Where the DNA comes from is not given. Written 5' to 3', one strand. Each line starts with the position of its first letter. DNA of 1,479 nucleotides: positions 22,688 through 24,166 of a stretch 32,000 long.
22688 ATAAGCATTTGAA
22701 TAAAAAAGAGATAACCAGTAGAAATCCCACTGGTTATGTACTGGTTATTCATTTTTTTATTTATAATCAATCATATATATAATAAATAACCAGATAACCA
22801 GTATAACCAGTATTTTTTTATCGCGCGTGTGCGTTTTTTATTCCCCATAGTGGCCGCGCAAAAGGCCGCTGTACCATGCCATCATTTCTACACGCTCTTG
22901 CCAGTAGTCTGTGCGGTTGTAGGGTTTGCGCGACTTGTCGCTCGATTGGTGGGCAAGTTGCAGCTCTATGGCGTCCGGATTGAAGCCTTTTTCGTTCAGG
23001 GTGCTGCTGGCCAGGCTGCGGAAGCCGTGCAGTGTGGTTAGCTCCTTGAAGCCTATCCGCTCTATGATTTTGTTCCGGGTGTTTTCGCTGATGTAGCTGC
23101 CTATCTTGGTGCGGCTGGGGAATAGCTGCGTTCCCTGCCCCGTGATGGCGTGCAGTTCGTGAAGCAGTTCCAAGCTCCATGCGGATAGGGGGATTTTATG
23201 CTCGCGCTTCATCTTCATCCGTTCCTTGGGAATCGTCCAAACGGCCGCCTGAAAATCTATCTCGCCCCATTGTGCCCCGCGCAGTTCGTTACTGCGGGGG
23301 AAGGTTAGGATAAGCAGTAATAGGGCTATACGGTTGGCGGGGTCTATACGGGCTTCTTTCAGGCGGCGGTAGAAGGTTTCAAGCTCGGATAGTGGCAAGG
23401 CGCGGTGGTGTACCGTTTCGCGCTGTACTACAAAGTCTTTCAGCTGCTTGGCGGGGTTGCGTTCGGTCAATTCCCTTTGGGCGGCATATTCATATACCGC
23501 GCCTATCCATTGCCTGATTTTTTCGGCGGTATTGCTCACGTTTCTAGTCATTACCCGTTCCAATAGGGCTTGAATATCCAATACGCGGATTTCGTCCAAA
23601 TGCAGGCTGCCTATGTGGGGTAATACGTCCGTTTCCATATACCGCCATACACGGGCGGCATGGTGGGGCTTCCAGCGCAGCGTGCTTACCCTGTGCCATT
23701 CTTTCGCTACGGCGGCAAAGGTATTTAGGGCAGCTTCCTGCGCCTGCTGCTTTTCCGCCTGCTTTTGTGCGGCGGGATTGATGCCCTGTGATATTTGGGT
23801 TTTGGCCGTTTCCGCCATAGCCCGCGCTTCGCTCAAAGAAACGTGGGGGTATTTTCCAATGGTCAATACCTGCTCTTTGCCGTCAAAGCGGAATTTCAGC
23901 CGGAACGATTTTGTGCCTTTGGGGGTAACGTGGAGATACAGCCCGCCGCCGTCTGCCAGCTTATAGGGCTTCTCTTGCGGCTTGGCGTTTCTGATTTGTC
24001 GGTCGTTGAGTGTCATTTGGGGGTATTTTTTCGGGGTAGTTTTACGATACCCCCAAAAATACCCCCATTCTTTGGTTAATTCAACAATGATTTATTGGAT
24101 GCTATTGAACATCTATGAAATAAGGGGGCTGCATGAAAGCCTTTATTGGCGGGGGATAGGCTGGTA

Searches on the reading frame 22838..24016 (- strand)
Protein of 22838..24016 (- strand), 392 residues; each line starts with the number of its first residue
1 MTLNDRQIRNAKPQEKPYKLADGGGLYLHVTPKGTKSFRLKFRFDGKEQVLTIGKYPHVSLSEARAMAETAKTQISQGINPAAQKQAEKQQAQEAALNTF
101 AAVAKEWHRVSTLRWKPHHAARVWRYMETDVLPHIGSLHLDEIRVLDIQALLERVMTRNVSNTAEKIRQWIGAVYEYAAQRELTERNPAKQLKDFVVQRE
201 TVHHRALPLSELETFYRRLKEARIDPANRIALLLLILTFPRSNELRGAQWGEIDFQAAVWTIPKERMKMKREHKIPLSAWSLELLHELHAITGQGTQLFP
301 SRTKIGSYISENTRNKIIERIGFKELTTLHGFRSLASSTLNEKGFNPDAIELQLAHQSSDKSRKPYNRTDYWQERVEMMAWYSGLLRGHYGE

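Call 4: search_protein_families(library=pfam, proteins=[window:22838-24016:-], max_evalue=0.01)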
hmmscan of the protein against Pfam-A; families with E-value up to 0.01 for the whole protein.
window:22838-24016:- (392 aa): 4 families
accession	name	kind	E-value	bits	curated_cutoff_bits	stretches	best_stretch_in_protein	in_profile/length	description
PF13356.12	Arm-DNA-bind_3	-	1.4e-27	96.1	27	1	3-88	1-83/83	Arm DNA-binding domain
PF22022.2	Phage_int_M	-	1.7e-24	86.3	27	1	100-193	1-94/96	Phage integrase central domain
PF00589.27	Phage_integrase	-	3.4e-20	73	27.1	1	209-369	5-168/172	Phage integrase family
PF14659.12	Phage_int_SAM_3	-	1.7e-05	25.4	22.6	1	99-153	1-55/58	Phage integrase, N-terminal SAM-like domain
